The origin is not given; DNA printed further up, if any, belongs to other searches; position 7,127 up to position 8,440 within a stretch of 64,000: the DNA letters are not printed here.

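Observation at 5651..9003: Tandem sigma-54 activators (FleQ-like, then a receiver-less one with GSFTGA) directly upstream of fliA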

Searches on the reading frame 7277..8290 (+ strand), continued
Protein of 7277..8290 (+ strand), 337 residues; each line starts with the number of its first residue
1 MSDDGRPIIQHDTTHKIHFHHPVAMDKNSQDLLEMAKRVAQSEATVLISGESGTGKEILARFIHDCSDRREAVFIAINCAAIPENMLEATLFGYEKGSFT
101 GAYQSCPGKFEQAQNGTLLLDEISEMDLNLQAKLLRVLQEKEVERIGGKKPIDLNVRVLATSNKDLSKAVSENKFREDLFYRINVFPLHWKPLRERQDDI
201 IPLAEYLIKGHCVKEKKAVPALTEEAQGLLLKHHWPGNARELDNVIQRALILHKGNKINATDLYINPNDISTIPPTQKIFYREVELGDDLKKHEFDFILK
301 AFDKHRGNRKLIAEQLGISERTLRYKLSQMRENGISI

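Call 62: search_protein_families(library=pfam, proteins=[L025:11009-11344:+, L025:11398-13041:+, L025:13041-14054:+, L025:14029-14670:+, L025:14531-16060:+, L025:16020-16511:+, L025:16584-17774:+, L025:17902-18609:+, L025:18663-19151:+, L025:19750-20415:+], max_evalue=0.0001)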
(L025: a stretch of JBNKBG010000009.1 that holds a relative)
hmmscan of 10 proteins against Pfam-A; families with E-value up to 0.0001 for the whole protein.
L025:11009-11344:+ (111 aa): 1 family
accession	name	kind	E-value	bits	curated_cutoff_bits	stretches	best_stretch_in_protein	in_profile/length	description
PF02049.23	FliE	-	1.4e-29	102.5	22.4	1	26-111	5-89/89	Flagellar hook-basal body complex protein FliE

L025:11398-13041:+ (547 aa): 2 families
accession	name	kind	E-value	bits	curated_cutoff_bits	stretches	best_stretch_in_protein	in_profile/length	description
PF01514.23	YscJ_FliF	-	2.7e-64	216.8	24.4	1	49-222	4-178/179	Secretory protein of YscJ/FliF family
PF08345.17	YscJ_FliF_C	-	1.2e-45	156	23.8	1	255-427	1-147/147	Flagellar M-ring protein C-terminal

L025:13041-14054:+ (337 aa): 4 families
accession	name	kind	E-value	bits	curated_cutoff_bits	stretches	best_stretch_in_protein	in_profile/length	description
PF01706.21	FliG_C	-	1.2e-45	154.6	23.3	1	223-329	2-108/108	FliG C-terminal domain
PF14842.11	FliG_N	-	7.3e-40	136.2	25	2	8-109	1-102/104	FliG N-terminal domain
PF14841.11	FliG_M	-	6.6e-36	122.8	25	1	119-192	1-74/76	FliG middle domain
PF03448.22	MgtE_N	-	1.8e-09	38.4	25.9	0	111-165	31-85/102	MgtE intracellular N domain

L025:14029-14670:+ (213 aa): 1 family
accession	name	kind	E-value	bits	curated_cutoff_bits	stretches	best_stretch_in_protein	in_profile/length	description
PF02108.21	FliH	-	1.6e-41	141.7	24.1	1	72-198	2-127/128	Flagellar assembly protein FliH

L025:14531-16060:+ (509 aa): 2 families
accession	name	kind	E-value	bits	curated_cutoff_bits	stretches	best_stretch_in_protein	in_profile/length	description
PF00006.31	ATP-synt_ab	-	4.7e-87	291.5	29.5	1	199-410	1-213/213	ATP synthase alpha/beta family, nucleotide-binding domain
PF18269.6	T3SS_ATPase_C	-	1.1e-25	89.7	22.7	1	418-488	2-72/72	T3SS EscN ATPase C-terminal domain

L025:16020-16511:+ (163 aa): 1 family
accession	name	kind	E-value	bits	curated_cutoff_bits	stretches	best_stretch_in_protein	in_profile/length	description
PF02050.21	FliJ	-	3.3e-26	92.3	28.4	1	36-156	2-121/123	Flagellar FliJ protein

L025:16584-17774:+ (396 aa): 1 family
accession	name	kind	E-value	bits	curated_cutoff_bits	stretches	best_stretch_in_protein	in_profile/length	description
PF02120.21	Flg_hook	-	8.5e-27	93.3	29.8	1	269-349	2-82/85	Flagellar hook-length control protein FliK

L025:17902-18609:+ (235 aa): 4 families
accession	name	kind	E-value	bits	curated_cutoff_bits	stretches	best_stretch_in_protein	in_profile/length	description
PF04542.20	Sigma70_r2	-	1.4e-19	70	24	1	14-85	2-70/71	Sigma-70 region 2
PF04545.22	Sigma70_r4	-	3.3e-17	62.2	24.1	1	180-229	1-50/50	Sigma-70, region 4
PF08281.18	Sigma70_r4_2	-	1.5e-10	41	25.7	1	174-226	1-53/54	Sigma-70, region 4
PF04539.22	Sigma70_r3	-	1.8e-08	34.8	25.3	1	93-144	2-53/78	Sigma-70 region 3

L025:18663-19151:+ (162 aa): 1 family
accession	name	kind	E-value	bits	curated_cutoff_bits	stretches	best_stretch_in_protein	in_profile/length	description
PF06853.17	DUF1249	-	1.4e-22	80.3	25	1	35-151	2-115/116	Protein of unknown function (DUF1249)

L025:19750-20415:+ (221 aa): 1 family
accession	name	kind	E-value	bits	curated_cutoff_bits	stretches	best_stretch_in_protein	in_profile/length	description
PF01891.21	CbiM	-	6.9e-23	82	23.1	1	6-208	5-205/205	Cobalt uptake substrate-specific transmembrane region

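Call 70: search_protein_families(library=pfam, proteins=[L058:8469-9464:+, L058:6702-7775:+, L082:290-1027:+, L083:4961-5257:+], max_evalue=0.01)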
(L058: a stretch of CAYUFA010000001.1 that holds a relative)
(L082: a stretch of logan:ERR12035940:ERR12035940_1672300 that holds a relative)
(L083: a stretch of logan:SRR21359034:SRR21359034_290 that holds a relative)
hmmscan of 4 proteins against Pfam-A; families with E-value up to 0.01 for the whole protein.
L058:8469-9464:+ (331 aa): 0 families

L058:6702-7775:+ (357 aa): 0 families

L082:290-1027:+ (245 aa): 0 families

L083:4961-5257:+ (99 aa): 0 families

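Call 72: search_protein_representatives(protein=window:7277-8290:+)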
Query: 337 residues. Proteins with E-value up to 0.001 (for the whole library): 184045; up to 1e-10: 141107; up to 1e-30: 77302. The best 150 are listed.
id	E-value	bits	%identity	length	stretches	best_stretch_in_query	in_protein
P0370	1.1e-162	557.2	52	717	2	8-337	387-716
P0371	2.4e-119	414.7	45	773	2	36-265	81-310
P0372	1.5e-114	399.0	62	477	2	11-267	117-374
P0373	2.0e-114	398.6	43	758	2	27-270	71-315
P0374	5.9e-114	397.0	44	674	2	33-269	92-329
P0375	8.5e-114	396.5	38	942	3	37-298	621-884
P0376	7.3e-112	390.2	46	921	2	33-256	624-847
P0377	3.3e-110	384.7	43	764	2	31-271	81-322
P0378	6.1e-110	383.8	58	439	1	18-336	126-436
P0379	1.4e-109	382.6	44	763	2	24-273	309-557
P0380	2.0e-109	382.2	58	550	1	6-337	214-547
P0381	3.5e-109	381.4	59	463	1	11-336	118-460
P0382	8.6e-109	380.1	41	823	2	31-266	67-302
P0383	3.8e-108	377.9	58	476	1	21-335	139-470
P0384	4.2e-108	377.8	43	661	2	38-267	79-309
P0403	2.3e-100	352.3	42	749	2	32-266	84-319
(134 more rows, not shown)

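Call 98: search_protein_families(library=pfam, proteins=[P0370, P0371, P0373, P0374, P0377, P0379, P0382, P0384, P0403], max_evalue=0.00001)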
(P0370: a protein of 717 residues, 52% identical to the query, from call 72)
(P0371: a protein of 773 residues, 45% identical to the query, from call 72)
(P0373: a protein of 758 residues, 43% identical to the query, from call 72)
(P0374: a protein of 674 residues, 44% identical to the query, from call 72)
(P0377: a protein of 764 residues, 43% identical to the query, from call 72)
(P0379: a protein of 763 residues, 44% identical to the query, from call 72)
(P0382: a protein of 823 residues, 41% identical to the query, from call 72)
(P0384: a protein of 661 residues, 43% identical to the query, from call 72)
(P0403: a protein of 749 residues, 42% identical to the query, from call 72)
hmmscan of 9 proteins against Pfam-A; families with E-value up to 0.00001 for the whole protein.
P0370 (717 aa): 14 families
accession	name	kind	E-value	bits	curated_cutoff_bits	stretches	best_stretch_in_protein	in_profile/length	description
PF00158.32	Sigma54_activat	-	3.7e-133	440.4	20.2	2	129-294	2-167/168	Sigma-54 interaction domain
PF14532.12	Sigma54_activ_2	-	1.8e-44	151.7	25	2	130-299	2-138/138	Sigma-54 interaction domain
PF25601.1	AAA_lid_14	-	1e-40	137.9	27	2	300-380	1-83/87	AAA+ ATPase lid domain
PF07728.20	AAA_5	-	1.8e-18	67.3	22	2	152-271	2-124/139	AAA domain (dynein-related subfamily)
PF07724.20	AAA_2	-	3.1e-13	50.5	27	0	419-548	4-129/166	AAA domain (Cdc48 subfamily)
PF02954.25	HTH_8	-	1.6e-11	44.1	22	1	670-708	3-41/42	Bacterial regulatory protein, Fis family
PF01078.27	Mg_chelatase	-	1.3e-08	35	20.3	0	414-444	18-48/207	Magnesium chelatase, subunit ChlI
PF00004.35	AAA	-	2.2e-08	35.1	21.2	0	152-276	1-114/131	ATPase family associated with various cellular activities (AAA)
PF13191.12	AAA_16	-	8.4e-08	33.3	32.6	0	135-188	9-63/167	AAA ATPase domain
PF12775.13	AAA_7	-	1.8e-06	28.1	25.8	0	404-456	19-71/181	P-loop containing dynein motor region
PF00493.29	MCM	-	2e-06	27.5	23.3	0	414-524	53-151/224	MCM P-loop domain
PF13401.12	AAA_22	-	3.2e-06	27.9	27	0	148-185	4-41/130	AAA domain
PF20720.3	nSTAND3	-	3.4e-06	27.3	27.2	0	144-172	12-40/155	Novel STAND NTPase 3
PF06490.17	FleQ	-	6.9e-06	26.8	22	0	8-108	2-103/108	Flagellar regulatory protein FleQ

P0371 (773 aa): 10 families
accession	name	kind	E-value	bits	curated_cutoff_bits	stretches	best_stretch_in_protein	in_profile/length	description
PF00158.32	Sigma54_activat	-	1.7e-132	438.2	20.2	2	67-233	1-168/168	Sigma-54 interaction domain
PF14532.12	Sigma54_activ_2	-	3.3e-46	157.4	25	2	68-237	1-138/138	Sigma-54 interaction domain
PF25601.1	AAA_lid_14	-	2.6e-42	143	27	2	481-566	1-85/87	AAA+ ATPase lid domain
PF07728.20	AAA_5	-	1.2e-20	74.3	22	2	332-452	1-124/139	AAA domain (dynein-related subfamily)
PF07724.20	AAA_2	-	2.9e-14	53.9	27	1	90-218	5-135/166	AAA domain (Cdc48 subfamily)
PF00004.35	AAA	-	6e-13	49.8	21.2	0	333-452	1-113/131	ATPase family associated with various cellular activities (AAA)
PF01078.27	Mg_chelatase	-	4.4e-09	36.5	20.3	0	391-450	96-157/207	Magnesium chelatase, subunit ChlI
PF00493.29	MCM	-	1.2e-07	31.5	23.3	0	88-210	57-175/224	MCM P-loop domain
PF06068.19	TIP49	-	7.8e-07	29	23.8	0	58-125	17-86/347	TIP49 P-loop domain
PF12775.13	AAA_7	-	2.7e-06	27.5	25.8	0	77-126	22-71/181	P-loop containing dynein motor region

P0373 (758 aa): 8 families
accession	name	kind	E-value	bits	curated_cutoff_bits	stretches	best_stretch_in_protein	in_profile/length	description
PF00158.32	Sigma54_activat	-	3.4e-126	417.7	20.2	2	67-232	2-167/168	Sigma-54 interaction domain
PF14532.12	Sigma54_activ_2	-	4.7e-43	147.2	25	2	68-237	2-138/138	Sigma-54 interaction domain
PF25601.1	AAA_lid_14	-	6.2e-39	132.1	27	2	238-309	1-71/87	AAA+ ATPase lid domain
PF07728.20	AAA_5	-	3.1e-15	56.8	22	1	91-208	3-123/139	AAA domain (dynein-related subfamily)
PF07724.20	AAA_2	-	1.2e-13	51.9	27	1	89-218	5-135/166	AAA domain (Cdc48 subfamily)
PF00004.35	AAA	-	2.4e-10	41.4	21.2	0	91-208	2-110/131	ATPase family associated with various cellular activities (AAA)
PF01078.27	Mg_chelatase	-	2.3e-07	30.9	20.3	0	333-430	25-135/207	Magnesium chelatase, subunit ChlI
PF13191.12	AAA_16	-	2.9e-06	28.3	32.6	0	333-381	27-81/167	AAA ATPase domain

P0374 (674 aa): 8 families
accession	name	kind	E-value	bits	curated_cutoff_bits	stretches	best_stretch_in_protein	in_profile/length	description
PF00158.32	Sigma54_activat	-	4.6e-131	433.6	20.2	2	81-248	1-168/168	Sigma-54 interaction domain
PF14532.12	Sigma54_activ_2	-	5e-51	173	25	2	82-252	1-138/138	Sigma-54 interaction domain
PF25601.1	AAA_lid_14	-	8e-37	125.4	27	2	253-329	1-76/87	AAA+ ATPase lid domain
PF07728.20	AAA_5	-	8.9e-18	65.1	22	2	105-224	2-124/139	AAA domain (dynein-related subfamily)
PF07724.20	AAA_2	-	1.5e-15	58.1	27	1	347-500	5-164/166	AAA domain (Cdc48 subfamily)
PF00004.35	AAA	-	2e-10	41.6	21.2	0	349-481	2-127/131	ATPase family associated with various cellular activities (AAA)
PF01078.27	Mg_chelatase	-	3.7e-10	40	20.3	0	402-465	92-157/207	Magnesium chelatase, subunit ChlI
PF13191.12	AAA_16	-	1.8e-06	29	32.6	0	80-142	1-69/167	AAA ATPase domain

P0377 (764 aa): 6 families
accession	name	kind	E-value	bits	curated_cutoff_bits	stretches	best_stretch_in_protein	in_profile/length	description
PF00158.32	Sigma54_activat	-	8.1e-121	400.3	20.2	2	318-481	4-167/168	Sigma-54 interaction domain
PF14532.12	Sigma54_activ_2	-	6e-40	137.1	25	2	324-486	9-138/138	Sigma-54 interaction domain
PF25601.1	AAA_lid_14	-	4.9e-38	129.3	27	2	244-316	1-72/87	AAA+ ATPase lid domain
PF07728.20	AAA_5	-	2.2e-14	54.1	22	1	338-457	1-123/139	AAA domain (dynein-related subfamily)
PF07724.20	AAA_2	-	2.7e-09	37.7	27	0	339-464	6-132/166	AAA domain (Cdc48 subfamily)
PF00004.35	AAA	-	1.2e-06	29.4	21.2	0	339-457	1-110/131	ATPase family associated with various cellular activities (AAA)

P0379 (763 aa): 8 families
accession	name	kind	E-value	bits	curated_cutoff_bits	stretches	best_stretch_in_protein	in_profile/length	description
PF00158.32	Sigma54_activat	-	3.3e-119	395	20.2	2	65-232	1-168/168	Sigma-54 interaction domain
PF14532.12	Sigma54_activ_2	-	2.2e-36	125.6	25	2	66-236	1-138/138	Sigma-54 interaction domain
PF25601.1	AAA_lid_14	-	1.9e-34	117.8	27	2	480-548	1-71/87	AAA+ ATPase lid domain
PF07728.20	AAA_5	-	1.9e-14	54.3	22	1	88-207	1-123/139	AAA domain (dynein-related subfamily)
PF07724.20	AAA_2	-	1.5e-08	35.3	27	0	89-209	6-127/166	AAA domain (Cdc48 subfamily)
PF00004.35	AAA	-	1.7e-08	35.4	21.2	0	89-207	1-110/131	ATPase family associated with various cellular activities (AAA)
PF13191.12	AAA_16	-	3.3e-06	28.1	32.6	0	78-125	15-63/167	AAA ATPase domain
PF12775.13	AAA_7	-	5e-06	26.6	25.8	0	75-124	22-71/181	P-loop containing dynein motor region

P0382 (823 aa): 8 families
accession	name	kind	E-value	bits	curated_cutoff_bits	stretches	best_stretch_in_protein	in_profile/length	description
PF00158.32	Sigma54_activat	-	1e-116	386.9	20.2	2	58-224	1-167/168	Sigma-54 interaction domain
PF25601.1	AAA_lid_14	-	4.7e-43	145.4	27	2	230-299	1-70/87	AAA+ ATPase lid domain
PF14532.12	Sigma54_activ_2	-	1.3e-41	142.5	25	2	59-229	1-138/138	Sigma-54 interaction domain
PF07728.20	AAA_5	-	8.3e-17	61.9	22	2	82-200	2-123/139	AAA domain (dynein-related subfamily)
PF00004.35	AAA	-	8.7e-14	52.5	21.2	1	359-481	2-115/131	ATPase family associated with various cellular activities (AAA)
PF02954.25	HTH_8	-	9.4e-08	32.1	22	0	707-730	9-32/42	Bacterial regulatory protein, Fis family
PF07724.20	AAA_2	-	2e-07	31.6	27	0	359-478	7-128/166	AAA domain (Cdc48 subfamily)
PF13191.12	AAA_16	-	1.4e-06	29.4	32.6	0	58-120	2-68/167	AAA ATPase domain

P0384 (661 aa): 10 families
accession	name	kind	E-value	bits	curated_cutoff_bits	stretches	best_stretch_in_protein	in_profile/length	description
PF00158.32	Sigma54_activat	-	1.2e-115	383.5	20.2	2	313-472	8-167/168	Sigma-54 interaction domain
PF25601.1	AAA_lid_14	-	6.2e-41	138.6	27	2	235-306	1-71/87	AAA+ ATPase lid domain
PF14532.12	Sigma54_activ_2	-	3.6e-38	131.3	25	2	64-234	1-138/138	Sigma-54 interaction domain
PF07728.20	AAA_5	-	2.5e-14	53.9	22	0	330-450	2-125/139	AAA domain (dynein-related subfamily)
PF07724.20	AAA_2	-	8.1e-11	42.7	27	0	85-205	4-125/166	AAA domain (Cdc48 subfamily)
PF01078.27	Mg_chelatase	-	8.5e-08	32.3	20.3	0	144-206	95-159/207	Magnesium chelatase, subunit ChlI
PF00493.29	MCM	-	6.3e-07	29.2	23.3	0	80-205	53-173/224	MCM P-loop domain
PF13191.12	AAA_16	-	7.6e-07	30.2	32.6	0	85-126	25-64/167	AAA ATPase domain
PF13401.12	AAA_22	-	1.2e-06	29.3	27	0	330-397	8-65/130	AAA domain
PF00004.35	AAA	-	4.6e-06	27.5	21.2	0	87-205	1-110/131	ATPase family associated with various cellular activities (AAA)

P0403 (749 aa): 4 families
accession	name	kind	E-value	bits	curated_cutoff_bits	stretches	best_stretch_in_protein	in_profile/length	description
PF00158.32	Sigma54_activat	-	4e-106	352.4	20.2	2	75-240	2-167/168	Sigma-54 interaction domain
PF25601.1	AAA_lid_14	-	8.5e-40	134.9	27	2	489-566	1-77/87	AAA+ ATPase lid domain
PF14532.12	Sigma54_activ_2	-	2.3e-37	128.7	25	2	76-245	2-138/138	Sigma-54 interaction domain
PF07728.20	AAA_5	-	8e-06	26.3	22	0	97-217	1-124/139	AAA domain (dynein-related subfamily)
